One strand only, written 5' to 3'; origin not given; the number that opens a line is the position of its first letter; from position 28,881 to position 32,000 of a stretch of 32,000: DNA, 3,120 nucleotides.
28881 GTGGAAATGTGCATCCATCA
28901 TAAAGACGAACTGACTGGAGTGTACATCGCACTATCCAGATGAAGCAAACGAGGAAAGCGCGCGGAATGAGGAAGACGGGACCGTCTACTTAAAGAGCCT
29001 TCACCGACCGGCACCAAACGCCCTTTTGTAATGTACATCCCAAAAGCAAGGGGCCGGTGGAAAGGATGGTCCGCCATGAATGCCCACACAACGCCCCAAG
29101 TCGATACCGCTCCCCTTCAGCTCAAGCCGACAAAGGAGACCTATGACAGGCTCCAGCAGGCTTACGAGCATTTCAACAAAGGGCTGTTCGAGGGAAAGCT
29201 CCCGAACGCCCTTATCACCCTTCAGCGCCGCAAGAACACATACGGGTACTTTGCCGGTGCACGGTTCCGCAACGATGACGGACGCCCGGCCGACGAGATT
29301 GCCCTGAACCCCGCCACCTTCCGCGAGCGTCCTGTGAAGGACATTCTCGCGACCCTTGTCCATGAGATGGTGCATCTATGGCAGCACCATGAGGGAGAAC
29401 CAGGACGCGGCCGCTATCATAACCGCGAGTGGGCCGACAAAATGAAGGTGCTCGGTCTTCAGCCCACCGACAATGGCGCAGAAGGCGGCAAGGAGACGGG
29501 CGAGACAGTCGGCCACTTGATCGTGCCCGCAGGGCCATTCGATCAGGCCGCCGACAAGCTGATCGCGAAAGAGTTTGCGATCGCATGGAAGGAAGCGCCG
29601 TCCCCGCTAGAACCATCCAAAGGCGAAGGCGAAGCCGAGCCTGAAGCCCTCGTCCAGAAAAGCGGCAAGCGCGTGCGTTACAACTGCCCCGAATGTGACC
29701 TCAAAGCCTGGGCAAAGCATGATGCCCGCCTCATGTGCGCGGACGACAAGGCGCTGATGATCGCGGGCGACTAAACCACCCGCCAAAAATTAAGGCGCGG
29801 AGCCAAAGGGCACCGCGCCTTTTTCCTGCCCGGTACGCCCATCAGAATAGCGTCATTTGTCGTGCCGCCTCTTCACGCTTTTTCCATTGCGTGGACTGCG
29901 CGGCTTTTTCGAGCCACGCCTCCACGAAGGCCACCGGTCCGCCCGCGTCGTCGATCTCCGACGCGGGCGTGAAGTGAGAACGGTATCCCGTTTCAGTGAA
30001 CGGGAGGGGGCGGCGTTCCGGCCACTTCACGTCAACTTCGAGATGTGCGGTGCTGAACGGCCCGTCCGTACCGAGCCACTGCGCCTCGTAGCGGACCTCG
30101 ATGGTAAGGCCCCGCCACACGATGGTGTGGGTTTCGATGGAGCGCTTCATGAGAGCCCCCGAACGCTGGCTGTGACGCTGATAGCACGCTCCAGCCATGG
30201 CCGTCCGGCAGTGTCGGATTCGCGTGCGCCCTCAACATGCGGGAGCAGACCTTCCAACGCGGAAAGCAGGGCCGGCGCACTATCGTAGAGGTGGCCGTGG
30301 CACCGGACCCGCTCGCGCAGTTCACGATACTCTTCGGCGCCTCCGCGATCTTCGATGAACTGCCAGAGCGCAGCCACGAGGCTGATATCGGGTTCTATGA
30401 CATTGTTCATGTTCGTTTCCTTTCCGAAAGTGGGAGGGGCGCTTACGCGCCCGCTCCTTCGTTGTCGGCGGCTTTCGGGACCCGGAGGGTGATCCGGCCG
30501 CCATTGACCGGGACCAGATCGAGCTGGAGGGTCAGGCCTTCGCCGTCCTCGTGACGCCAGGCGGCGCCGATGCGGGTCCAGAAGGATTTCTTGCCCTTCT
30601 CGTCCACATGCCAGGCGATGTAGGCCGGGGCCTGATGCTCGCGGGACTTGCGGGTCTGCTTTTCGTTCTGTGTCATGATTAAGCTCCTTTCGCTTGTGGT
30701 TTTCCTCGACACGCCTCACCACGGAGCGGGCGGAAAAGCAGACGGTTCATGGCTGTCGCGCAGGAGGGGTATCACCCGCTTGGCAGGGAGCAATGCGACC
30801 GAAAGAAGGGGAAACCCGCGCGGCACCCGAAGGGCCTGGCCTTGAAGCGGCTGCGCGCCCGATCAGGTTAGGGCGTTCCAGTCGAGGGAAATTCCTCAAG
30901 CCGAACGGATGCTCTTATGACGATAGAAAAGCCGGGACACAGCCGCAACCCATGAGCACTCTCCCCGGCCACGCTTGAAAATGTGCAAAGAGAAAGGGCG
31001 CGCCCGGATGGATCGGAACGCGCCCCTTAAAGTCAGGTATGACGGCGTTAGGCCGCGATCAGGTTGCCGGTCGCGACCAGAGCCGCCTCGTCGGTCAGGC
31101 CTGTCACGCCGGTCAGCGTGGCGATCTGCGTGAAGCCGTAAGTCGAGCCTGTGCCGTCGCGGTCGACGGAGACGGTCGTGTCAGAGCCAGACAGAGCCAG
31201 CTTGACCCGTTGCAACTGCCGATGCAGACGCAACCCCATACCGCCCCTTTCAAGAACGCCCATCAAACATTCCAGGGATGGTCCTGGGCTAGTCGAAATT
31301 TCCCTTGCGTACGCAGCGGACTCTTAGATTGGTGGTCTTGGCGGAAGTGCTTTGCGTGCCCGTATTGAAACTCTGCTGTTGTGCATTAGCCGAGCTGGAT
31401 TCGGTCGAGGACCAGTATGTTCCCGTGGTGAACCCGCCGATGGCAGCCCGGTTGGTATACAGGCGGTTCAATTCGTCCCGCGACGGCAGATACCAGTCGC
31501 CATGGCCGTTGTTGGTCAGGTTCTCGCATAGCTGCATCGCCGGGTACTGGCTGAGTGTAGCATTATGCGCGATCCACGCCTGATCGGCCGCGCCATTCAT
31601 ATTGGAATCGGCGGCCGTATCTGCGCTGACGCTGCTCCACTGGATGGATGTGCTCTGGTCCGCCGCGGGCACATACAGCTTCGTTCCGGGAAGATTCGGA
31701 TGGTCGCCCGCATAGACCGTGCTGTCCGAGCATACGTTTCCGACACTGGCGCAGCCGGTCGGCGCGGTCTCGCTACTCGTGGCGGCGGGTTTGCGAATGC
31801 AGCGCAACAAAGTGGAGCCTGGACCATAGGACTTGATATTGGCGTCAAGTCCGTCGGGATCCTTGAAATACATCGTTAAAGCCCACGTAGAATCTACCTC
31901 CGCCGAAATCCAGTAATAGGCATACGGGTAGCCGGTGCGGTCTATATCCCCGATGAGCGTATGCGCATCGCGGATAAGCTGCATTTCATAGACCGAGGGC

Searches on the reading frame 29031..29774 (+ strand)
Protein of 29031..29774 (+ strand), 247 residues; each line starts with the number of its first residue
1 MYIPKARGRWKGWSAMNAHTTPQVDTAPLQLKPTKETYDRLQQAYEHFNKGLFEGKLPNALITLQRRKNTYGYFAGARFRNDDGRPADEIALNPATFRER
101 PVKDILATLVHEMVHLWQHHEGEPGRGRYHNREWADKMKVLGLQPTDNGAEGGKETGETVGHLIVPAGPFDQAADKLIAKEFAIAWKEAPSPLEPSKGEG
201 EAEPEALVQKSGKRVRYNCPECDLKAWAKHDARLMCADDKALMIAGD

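Call 11: search_protein_families(library=pfam, proteins=[window:29031-29774:+], max_evalue=0.01)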
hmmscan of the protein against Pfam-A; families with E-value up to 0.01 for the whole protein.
window:29031-29774:+ (247 aa): 3 families
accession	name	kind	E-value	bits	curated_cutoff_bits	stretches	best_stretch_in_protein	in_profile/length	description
PF10263.15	SprT-like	-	1.1e-11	44.9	25.6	1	42-141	2-95/108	SprT-like family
PF20573.4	DUF6782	-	0.003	17.3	27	1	99-122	84-107/241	Putative metallopeptidase family (DUF6782)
PF14891.12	Peptidase_M91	-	0.0097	16.7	25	0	87-138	72-125/176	Effector protein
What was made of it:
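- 29076..29774 (+): SprT-like zinc metalloprotease gene, a variable right-hand neighbour of the element. Pfam PF10263, E 1e-11 (call 11).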

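Call 17: find_homologous_proteins(query=window:29031-29774:+, max_evalue=1e-10)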
Query window:29031-29774:+ (247 aa): 1684 proteins with E <= 1e-10 among 1949 candidates; the best 120 are listed.
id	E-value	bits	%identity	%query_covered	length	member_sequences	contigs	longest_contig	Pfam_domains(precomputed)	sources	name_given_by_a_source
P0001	7.5e-138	476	90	94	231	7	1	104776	PF10263.16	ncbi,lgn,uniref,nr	ncbi:sprT domain-containing protein [Sinorhizobium meliloti]|uniref:SprT-like domain-containing prot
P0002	4.4e-128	444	84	91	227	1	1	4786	PF10263.16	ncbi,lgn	-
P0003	3.9e-123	428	75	99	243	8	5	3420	PF10263.16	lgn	-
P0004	3.9e-122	425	81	92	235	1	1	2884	PF10263.16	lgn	-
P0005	4.4e-122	425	80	91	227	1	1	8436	PF10263.16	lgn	-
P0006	4.6e-122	424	81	89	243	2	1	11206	PF10263.16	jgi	jgi:predicted SprT family Zn-dependent metalloprotease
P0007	1.4e-118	413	75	99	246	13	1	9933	PF10263.16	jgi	jgi:predicted SprT family Zn-dependent metalloprotease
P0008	6.7e-118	411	81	88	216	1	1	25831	PF10263.16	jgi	jgi:predicted SprT family Zn-dependent metalloprotease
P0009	5.0e-117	408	76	94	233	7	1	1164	PF10263.16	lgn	-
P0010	1.0e-116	407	79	89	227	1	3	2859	PF10263.16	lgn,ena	-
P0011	4.2e-116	405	76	94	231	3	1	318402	PF10263.16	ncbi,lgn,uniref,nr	ncbi:SprT-like family protein [Rhizobium azibense]|uniref:SprT-like family protein n=1 Tax=Rhizobium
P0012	4.5e-115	402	77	91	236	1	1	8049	PF10263.16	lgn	-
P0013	3.6e-114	399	76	91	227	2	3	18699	PF10263.16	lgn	-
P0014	2.7e-113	396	76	93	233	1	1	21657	PF10263.16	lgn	-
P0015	8.2e-113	394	76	93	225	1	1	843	PF10263.16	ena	-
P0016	8.0e-112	391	74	92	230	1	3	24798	PF10263.16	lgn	-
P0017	8.5e-110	384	74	89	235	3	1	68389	PF10263.16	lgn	-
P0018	4.3e-109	382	73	93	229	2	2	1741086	PF10263.16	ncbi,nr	ncbi:SprT-like domain-containing protein [Sinorhizobium meliloti]|nr:SprT-like domain-containing pro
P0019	4.5e-109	382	71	94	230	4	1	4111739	PF10263.16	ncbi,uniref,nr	ncbi:SprT-like domain-containing protein [Sinorhizobium medicae]|uniref:SprT-like domain-containing 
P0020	5.8e-108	378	74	91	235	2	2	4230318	PF10263.16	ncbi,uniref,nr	ncbi:SprT-like domain-containing protein [Rhizobium sp. T1470]|uniref:SprT-like domain-containing pr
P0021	2.2e-105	370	66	99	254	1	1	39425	PF10263.16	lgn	-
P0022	1.2e-104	367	69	93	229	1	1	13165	PF10263.16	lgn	-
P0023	1.4e-104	367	67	93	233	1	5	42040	PF10263.16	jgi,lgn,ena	-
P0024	4.0e-104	366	71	91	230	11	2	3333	PF10263.16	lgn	-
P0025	9.7e-104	364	68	93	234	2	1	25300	PF10263.16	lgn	-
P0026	2.1e-102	360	68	92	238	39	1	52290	PF10263.16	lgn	-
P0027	4.5e-102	359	68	94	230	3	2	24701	PF10263.16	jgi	jgi:hypothetical protein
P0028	5.6e-102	359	68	92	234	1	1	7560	PF10263.16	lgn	-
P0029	1.6e-101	357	69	94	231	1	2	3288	PF10263.16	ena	-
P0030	3.7e-101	356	81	77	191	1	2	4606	PF10263.16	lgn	-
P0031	8.1e-101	355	68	92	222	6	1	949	PF10263.16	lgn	-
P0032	1.7e-100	354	68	93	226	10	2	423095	PF10263.16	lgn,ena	-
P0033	2.6e-100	353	66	93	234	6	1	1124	PF10263.16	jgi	jgi:predicted SprT family Zn-dependent metalloprotease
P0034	3.2e-100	353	68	93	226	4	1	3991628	PF10263.16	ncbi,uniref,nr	ncbi:SprT-like domain-containing protein [Sinorhizobium medicae]|uniref:SprT-like domain-containing 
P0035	7.1e-100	352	68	92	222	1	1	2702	PF10263.16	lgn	-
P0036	9.3e-100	351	71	89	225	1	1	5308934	PF10263.16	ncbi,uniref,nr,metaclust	ncbi:conserved hypothetical protein [Xanthobacter versatilis]|uniref:SprT-like domain-containing pro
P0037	9.7e-100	351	66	93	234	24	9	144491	PF10263.16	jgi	jgi:predicted SprT family Zn-dependent metalloprotease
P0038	1.1e-99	351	70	93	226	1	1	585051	PF10263.16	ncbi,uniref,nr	ncbi:SprT-like domain-containing protein [Mesorhizobium sp. YIM 152430]|uniref:SprT-like domain-cont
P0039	1.4e-99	351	66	93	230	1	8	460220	PF10263.16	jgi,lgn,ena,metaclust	metaclust:\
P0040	1.6e-99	351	68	94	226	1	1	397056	PF10263.16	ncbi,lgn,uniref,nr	ncbi:hypothetical protein ASD50_03685 [Mesorhizobium sp. Root552]|uniref:SprT-like domain-containing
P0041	1.8e-99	350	67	94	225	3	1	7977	PF10263.16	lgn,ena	-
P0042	2.9e-99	350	64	94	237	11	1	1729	PF10263.16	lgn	-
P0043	4.0e-98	346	67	93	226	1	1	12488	PF10263.16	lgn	-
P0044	6.7e-98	345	66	93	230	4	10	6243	PF10263.16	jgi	jgi:hypothetical protein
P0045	1.4e-97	344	67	93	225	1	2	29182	PF10263.16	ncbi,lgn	-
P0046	1.7e-97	344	70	87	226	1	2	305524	PF10263.16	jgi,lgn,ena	-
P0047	2.2e-97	344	66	91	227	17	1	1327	PF10263.16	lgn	-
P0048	5.8e-97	342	66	93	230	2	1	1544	PF10263.16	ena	-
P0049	6.3e-97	342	66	94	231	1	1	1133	PF10263.16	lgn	-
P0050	1.2e-96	341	64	93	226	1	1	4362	PF10263.16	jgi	-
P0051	2.1e-96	340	67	89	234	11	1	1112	PF10263.16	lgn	-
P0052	2.6e-96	340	67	93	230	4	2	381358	PF10263.16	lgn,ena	-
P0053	4.8e-96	339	65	90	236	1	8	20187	PF10263.16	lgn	-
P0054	6.8e-96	339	66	94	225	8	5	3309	PF10263.16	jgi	jgi:predicted SprT family Zn-dependent metalloprotease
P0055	7.9e-96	338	68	93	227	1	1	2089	PF10263.16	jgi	jgi:predicted SprT family Zn-dependent metalloprotease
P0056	2.7e-94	333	67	88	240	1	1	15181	PF10263.16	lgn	-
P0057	5.5e-94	332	66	93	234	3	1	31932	PF10263.16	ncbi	-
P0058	8.6e-92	325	64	87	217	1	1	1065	PF10263.16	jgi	jgi:predicted SprT family Zn-dependent metalloprotease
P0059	1.7e-91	324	62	92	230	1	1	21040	PF10263.16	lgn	-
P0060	3.1e-91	323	66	88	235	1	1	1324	PF10263.16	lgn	-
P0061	4.8e-91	323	65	89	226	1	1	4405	PF10263.16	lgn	-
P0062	9.0e-91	322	63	89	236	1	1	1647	PF10263.16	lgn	-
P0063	9.1e-91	322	63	93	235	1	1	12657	PF10263.16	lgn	-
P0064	2.2e-90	321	65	87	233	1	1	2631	PF10263.16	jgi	jgi:predicted SprT family Zn-dependent metalloprotease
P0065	3.8e-90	320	60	93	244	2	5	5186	PF10263.16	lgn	-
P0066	3.9e-90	320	69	79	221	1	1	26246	PF10263.16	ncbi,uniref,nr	ncbi:SprT-like domain-containing protein [Reyranella soli]|uniref:Peptidase n=1 Tax=Reyranella soli 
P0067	1.8e-89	318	64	87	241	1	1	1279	PF10263.16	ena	-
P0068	9.3e-89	315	58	92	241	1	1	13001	PF10263.16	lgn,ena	-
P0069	1.2e-88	315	63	91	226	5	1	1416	PF10263.16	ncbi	-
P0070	2.6e-88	314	63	87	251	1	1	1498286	PF10263.16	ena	-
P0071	3.5e-88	313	58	98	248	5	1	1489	PF10263.16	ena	-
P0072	8.6e-88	312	58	98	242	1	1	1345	PF10263.16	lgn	-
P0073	1.5e-87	311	62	92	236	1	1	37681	PF10263.16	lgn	-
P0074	1.5e-86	308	64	87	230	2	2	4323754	PF10263.16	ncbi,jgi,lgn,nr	ncbi:MAG: sprT domain-containing protein [Gammaproteobacteria bacterium (ex Lamellibrachia satsuma)]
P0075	2.1e-86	308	61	86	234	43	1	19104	PF10263.16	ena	-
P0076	4.0e-86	307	60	89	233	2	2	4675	PF10263.16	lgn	-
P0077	6.0e-86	306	61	86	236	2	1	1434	PF10263.16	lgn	-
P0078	8.1e-86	306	63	89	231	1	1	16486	PF10263.16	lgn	-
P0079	8.7e-86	306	59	89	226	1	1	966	PF10263.16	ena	-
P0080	1.0e-85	305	62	88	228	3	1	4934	PF10263.16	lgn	-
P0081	1.1e-85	305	60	86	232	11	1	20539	PF10263.16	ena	-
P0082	1.8e-85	305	59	87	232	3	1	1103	PF10263.16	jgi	-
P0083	2.3e-85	304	60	89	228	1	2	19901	PF10263.16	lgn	-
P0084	2.7e-85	304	63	87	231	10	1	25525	PF10263.16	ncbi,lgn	ncbi:MAG: SprT-like domain-containing protein [Candidatus Thiodiazotropha sp.]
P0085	2.8e-85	304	60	90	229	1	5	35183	PF10263.16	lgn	-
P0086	3.5e-85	304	61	89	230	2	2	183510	PF10263.16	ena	-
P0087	7.5e-85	303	61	89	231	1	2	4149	PF10263.16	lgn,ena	-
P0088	1.3e-84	302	60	86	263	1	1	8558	PF10263.16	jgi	jgi:predicted SprT family Zn-dependent metalloprotease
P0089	1.5e-84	302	60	89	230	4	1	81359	PF10263.16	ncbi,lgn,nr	ncbi:MAG: sprT domain-containing protein [gamma proteobacterium symbiont of Ctena orbiculata]|nr:MAG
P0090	1.7e-84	301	62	86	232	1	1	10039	PF10263.16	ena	-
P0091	2.2e-84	301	58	90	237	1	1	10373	PF10263.16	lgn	-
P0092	3.0e-84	301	59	86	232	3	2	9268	PF10263.16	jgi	jgi:predicted SprT family Zn-dependent metalloprotease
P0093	3.6e-84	300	59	89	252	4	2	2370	PF10263.16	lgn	-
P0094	3.7e-84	300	59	86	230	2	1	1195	PF10263.16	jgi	jgi:predicted SprT family Zn-dependent metalloprotease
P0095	4.2e-84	300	59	90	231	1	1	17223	PF10263.16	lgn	-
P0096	4.9e-84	300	63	83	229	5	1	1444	PF10263.16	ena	-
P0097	6.9e-84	299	60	86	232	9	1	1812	PF10263.16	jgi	jgi:predicted SprT family Zn-dependent metalloprotease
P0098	8.6e-84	299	62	87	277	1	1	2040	PF10263.16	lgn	-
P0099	1.0e-83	299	60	87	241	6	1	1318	PF10263.16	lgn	-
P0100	1.3e-83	298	58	89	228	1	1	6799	PF10263.16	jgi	jgi:hypothetical protein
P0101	2.4e-83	298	59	90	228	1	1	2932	PF10263.16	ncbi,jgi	jgi:hypothetical protein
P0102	3.0e-83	297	58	89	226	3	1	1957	PF10263.16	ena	-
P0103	3.6e-83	297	63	87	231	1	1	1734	PF10263.16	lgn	-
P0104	5.6e-83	296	59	86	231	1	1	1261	PF10263.16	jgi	jgi:hypothetical protein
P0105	7.8e-83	296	60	91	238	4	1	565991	PF10263.16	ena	-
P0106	1.1e-82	295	58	89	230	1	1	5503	PF10263.16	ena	-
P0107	1.2e-82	295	59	86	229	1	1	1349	PF10263.16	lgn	-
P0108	1.2e-82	295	61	87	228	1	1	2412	PF10263.16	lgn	-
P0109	1.3e-82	295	58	89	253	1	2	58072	PF10263.16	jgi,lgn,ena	-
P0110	1.4e-82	295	60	87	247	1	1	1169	PF10263.16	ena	-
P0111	1.4e-82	295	58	87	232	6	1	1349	PF10263.16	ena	-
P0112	1.5e-82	295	58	89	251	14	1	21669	PF10263.16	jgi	jgi:predicted SprT family Zn-dependent metalloprotease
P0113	1.5e-82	295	58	89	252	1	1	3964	PF10263.16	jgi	jgi:hypothetical protein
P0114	1.5e-82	295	56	92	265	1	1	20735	PF10263.16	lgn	-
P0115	1.9e-82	295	58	88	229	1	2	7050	PF10263.16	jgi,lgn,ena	-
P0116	2.2e-82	294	59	90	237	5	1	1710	PF10263.16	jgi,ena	-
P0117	2.7e-82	294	61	90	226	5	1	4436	PF10263.16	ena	-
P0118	3.0e-82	294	60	89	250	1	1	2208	PF10263.16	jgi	jgi:predicted SprT family Zn-dependent metalloprotease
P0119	3.9e-82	294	59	86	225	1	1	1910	PF10263.16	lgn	-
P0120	5.4e-82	293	59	89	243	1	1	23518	PF10263.16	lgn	-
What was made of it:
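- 29076..29774 (+): Homologues in call 17.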

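Call 19: find_related_loci(query=A2, collection=genome_contigs, flank=4000)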
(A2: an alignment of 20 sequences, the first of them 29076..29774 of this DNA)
Query A2 (232 aa) in genome_contigs; peptide patterns used: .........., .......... (x = any residue, [..] = any of these).
418 stretches matched a pattern; 355 encode a relative of the query (tblastn E <= 1e-3); the best 80 are kept; 80 distinct loci.
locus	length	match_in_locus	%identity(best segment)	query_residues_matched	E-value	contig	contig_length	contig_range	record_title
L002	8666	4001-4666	78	9-230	6e-119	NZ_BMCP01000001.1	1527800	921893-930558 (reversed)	Agaricicola taiwanensis strain CCM 7684 sequence01, whole genome shotgun sequence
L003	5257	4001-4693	72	1-232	1e-113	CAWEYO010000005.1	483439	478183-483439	MAG: uncultured Alphaproteobacteria bacterium isolate MFD00962.bin.1.7 genome assembly, contig: contig_126039, whole gen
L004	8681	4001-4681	68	1-229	4e-107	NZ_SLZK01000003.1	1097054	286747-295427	Rhizobium sp. BK418 Ga0307660_103, whole genome shotgun sequence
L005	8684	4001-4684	69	1-229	1e-106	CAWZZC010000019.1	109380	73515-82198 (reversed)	MAG: Mesorhizobium sp. isolate MAG_11A_R8 genome assembly, contig: k141_20146, whole genome shotgun sequence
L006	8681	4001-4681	67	1-229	1e-105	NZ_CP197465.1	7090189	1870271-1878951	Mesorhizobium sp. ASY16-5R chromosome, complete genome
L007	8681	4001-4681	68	1-229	2e-105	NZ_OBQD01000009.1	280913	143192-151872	Rhizobium subbaraonis strain JC85, whole genome shotgun sequence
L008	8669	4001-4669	70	1-229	6e-104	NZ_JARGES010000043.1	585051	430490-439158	Mesorhizobium sp. YIM 152430 Scaffold43, whole genome shotgun sequence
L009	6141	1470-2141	67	1-230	2e-103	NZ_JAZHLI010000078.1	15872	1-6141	Aurantimonas sp. A2-1-M11 Scaffold78, whole genome shotgun sequence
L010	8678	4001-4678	68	1-232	2e-102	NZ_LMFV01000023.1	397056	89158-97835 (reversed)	Mesorhizobium sp. Root552 contig_3, whole genome shotgun sequence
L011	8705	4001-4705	67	1-231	2e-102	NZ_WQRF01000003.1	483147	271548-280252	Devosia marina strain L53-10-65 NODE_3_length_483147_cov_54.383006, whole genome shotgun sequence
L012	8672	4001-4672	68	5-232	4e-102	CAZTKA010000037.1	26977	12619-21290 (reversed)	MAG TPA_asm: uncultured Bordetella sp. isolate binchicken_co107_121 genome assembly, contig: NODE_4440_length_26977_cov_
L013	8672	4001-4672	68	5-232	4e-102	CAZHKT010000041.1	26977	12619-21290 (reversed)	MAG TPA_asm: uncultured Acidobacteriota bacterium isolate binchicken_co274_142 genome assembly, contig: NODE_4587_length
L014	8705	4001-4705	66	1-231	1e-100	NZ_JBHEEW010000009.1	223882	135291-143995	Mycoplana ramosa strain DSM 7292 NODE_9_length_223882_cov_56.351645, whole genome shotgun sequence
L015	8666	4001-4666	67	5-229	5e-100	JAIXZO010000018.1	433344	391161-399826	MAG: Hyphomicrobiales bacterium isolate D8_MAG_00054 pond_D8_MAG_00054_000000000008, whole genome shotgun sequence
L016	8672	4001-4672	67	1-230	6e-95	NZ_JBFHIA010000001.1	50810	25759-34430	MAG: Phaeovulum sp. isolate Mix_sand07.2021.05.G.26 k141_2093785_length_50810_cov_78.0712, whole genome shotgun sequence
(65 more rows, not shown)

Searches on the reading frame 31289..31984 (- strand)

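Call 11: search_protein_families(library=pfam, proteins=[window:31289-31984:-], max_evalue=0.01)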
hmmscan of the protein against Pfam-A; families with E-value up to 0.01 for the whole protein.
window:31289-31984:- (231 aa): 1 family
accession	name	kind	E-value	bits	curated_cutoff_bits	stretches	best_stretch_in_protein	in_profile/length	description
PF07603.17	Lcl_C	-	4.2e-15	56.5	34.9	1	108-226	4-117/117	Lcl C-terminal domain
